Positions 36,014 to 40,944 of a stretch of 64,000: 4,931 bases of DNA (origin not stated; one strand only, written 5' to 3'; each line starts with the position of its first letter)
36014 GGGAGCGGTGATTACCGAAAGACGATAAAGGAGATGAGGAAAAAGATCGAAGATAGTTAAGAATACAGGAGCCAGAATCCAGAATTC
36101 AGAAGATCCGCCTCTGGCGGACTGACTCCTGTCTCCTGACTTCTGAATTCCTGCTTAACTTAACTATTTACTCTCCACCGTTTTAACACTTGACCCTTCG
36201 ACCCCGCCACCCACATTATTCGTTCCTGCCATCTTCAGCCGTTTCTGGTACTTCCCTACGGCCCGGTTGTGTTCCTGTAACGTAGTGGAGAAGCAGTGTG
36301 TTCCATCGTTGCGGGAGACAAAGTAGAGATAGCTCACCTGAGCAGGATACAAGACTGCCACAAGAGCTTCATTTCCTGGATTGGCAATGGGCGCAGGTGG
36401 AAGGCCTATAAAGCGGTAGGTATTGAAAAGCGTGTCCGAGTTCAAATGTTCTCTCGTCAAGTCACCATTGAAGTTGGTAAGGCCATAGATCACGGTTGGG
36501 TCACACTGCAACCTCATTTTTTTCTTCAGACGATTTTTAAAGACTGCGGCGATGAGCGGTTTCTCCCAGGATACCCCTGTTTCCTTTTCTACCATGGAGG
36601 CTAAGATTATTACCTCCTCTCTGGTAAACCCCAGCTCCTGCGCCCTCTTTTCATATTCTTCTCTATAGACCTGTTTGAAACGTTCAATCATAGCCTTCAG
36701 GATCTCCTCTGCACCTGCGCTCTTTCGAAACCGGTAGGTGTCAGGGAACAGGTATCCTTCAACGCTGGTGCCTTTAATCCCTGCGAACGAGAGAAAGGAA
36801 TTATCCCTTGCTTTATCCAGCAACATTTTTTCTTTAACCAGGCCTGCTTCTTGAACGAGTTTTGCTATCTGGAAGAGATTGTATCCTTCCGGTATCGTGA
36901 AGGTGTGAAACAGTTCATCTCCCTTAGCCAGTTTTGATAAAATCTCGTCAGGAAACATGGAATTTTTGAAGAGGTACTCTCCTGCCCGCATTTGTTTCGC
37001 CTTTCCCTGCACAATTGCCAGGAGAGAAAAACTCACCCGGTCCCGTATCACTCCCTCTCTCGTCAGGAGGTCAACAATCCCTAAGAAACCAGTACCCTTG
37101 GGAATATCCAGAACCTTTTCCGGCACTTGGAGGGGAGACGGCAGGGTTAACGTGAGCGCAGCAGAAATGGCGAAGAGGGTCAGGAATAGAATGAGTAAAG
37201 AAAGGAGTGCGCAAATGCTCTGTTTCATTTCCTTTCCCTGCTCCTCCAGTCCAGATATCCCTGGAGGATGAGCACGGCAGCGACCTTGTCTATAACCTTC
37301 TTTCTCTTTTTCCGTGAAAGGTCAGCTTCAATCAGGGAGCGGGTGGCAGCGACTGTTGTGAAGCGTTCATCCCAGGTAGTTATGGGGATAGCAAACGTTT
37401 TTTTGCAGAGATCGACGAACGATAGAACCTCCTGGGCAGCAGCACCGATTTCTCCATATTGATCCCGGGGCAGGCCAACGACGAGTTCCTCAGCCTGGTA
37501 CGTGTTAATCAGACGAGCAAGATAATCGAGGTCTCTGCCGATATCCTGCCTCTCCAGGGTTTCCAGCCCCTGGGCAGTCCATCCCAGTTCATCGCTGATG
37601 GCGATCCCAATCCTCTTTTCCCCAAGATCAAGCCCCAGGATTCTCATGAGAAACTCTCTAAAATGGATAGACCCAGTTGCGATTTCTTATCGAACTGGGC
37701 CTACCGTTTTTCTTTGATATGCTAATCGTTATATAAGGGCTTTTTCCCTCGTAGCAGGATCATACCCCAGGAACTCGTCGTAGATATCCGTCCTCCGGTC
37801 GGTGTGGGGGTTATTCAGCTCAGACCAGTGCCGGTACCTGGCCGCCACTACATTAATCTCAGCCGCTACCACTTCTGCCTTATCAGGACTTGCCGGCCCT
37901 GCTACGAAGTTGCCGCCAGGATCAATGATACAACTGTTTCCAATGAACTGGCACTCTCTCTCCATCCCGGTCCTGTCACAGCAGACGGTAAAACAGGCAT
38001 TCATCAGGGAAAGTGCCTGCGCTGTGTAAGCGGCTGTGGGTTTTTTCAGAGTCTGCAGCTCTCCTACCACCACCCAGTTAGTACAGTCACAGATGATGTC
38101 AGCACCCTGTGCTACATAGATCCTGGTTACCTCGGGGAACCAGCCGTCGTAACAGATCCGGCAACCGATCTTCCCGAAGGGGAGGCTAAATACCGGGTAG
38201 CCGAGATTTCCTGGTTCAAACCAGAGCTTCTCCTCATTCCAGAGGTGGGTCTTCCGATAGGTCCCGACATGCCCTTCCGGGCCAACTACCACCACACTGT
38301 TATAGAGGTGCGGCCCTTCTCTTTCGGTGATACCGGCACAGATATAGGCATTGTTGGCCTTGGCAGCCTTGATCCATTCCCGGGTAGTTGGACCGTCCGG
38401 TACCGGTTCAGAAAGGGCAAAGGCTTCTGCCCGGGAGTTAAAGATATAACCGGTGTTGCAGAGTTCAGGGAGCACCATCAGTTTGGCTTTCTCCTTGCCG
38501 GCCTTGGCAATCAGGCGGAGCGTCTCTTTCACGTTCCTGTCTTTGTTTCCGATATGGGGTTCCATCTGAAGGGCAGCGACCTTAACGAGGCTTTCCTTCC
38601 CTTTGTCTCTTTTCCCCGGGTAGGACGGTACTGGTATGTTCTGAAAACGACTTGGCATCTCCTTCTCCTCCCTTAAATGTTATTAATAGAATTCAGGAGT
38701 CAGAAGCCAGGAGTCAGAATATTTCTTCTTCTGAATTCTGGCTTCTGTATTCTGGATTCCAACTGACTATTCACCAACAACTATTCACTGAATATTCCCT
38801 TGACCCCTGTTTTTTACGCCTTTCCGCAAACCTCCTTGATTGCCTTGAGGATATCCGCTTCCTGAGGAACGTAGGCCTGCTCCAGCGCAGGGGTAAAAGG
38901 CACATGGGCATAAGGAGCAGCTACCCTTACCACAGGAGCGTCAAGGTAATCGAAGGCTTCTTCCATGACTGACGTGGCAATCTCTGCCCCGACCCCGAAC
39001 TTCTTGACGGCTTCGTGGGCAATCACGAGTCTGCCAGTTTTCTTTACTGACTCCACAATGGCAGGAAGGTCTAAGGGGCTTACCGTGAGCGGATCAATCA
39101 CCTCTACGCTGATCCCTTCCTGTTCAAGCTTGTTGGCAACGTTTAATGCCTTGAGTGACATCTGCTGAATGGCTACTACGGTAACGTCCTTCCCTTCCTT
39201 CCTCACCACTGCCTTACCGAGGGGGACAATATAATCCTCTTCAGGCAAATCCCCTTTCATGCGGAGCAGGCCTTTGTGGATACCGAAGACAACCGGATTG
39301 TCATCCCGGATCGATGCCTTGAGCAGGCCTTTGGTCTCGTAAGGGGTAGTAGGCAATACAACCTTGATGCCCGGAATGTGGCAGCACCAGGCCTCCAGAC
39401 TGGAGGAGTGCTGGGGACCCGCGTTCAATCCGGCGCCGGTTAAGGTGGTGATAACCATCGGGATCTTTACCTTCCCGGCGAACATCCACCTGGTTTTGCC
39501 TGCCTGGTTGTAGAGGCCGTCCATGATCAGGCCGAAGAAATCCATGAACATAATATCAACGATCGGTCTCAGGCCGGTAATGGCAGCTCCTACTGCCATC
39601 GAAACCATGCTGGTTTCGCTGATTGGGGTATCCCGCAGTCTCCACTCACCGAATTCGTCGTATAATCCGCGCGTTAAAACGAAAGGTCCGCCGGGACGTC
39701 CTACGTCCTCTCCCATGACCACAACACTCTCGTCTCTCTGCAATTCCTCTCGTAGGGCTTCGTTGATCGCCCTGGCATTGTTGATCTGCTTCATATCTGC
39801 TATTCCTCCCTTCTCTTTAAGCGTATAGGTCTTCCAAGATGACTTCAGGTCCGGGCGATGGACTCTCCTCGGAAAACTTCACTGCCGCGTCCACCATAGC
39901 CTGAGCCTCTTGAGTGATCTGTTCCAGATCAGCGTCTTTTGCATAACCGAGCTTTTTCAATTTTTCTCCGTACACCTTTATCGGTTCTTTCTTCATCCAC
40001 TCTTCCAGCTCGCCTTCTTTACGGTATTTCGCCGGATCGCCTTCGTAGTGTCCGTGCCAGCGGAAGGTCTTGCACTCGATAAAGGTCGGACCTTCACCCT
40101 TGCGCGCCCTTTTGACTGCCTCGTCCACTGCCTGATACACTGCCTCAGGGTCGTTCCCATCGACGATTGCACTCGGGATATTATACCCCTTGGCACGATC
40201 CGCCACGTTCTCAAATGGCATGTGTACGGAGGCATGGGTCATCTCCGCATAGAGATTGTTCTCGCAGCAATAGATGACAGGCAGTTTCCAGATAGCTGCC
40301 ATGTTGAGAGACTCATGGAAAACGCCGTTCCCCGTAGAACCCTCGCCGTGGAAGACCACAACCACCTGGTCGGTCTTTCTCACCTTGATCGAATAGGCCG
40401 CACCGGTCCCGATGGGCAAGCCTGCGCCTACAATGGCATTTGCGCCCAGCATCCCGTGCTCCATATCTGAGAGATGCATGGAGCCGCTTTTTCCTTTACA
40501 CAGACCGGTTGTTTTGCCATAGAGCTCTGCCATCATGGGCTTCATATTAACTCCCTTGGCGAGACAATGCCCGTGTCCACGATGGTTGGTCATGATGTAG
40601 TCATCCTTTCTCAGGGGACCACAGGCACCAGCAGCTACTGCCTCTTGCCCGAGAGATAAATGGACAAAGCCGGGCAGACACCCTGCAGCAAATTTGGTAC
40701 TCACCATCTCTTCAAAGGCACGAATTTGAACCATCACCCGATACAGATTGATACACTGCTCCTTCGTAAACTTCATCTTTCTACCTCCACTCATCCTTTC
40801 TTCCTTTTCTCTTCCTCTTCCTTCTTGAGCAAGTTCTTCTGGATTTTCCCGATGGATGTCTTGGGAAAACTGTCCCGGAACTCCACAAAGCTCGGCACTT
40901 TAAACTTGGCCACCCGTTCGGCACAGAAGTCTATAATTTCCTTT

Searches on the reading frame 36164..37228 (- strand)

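Call 55: search_protein_families(library=pfam, proteins=[window:36164-37228:-], max_evalue=0.00001)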
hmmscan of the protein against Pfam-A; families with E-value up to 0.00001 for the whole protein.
window:36164-37228:- (354 aa): 1 family
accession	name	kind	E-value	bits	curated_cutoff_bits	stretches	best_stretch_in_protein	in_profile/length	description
PF02618.21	YceG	-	5.1e-89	298.8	32.4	1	41-325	2-274/275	YceG-like family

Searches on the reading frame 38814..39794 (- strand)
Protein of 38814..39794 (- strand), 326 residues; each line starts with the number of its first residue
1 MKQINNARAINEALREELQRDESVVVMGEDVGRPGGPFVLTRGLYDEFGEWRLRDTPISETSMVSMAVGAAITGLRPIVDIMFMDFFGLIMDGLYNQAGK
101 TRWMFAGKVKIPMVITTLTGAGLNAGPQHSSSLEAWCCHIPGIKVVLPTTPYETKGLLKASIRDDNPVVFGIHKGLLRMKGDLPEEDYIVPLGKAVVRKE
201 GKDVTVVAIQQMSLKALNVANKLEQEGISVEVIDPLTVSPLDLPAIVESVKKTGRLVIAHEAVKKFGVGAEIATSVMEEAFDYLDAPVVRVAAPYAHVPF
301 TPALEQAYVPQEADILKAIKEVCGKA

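Call 55: search_protein_families(library=pfam, proteins=[window:38814-39794:-], max_evalue=0.00001)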
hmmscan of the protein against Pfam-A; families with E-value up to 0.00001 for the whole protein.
window:38814-39794:- (326 aa): 2 families
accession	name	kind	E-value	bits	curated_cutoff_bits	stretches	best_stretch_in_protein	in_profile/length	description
PF02779.29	Transket_pyr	-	9.5e-41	139.8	27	1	3-178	2-173/174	Transketolase, pyrimidine binding domain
PF02780.25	Transketolase_C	-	4.8e-37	127.1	25.9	1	193-315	1-124/124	Transketolase, C-terminal domain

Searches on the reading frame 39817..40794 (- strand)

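Call 55: search_protein_families(library=pfam, proteins=[window:39817-40794:-], max_evalue=0.00001)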
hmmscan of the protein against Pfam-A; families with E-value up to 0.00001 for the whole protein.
window:39817-40794:- (325 aa): 2 families
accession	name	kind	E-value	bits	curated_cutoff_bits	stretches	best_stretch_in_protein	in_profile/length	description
PF00676.26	E1_dh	-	1.7e-88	296.9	22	1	21-316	3-299/300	Dehydrogenase E1 component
PF02775.26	TPP_enzyme_C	-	5.6e-08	33.2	21.9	1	118-241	26-151/151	Thiamine pyrophosphate enzyme, C-terminal TPP binding domain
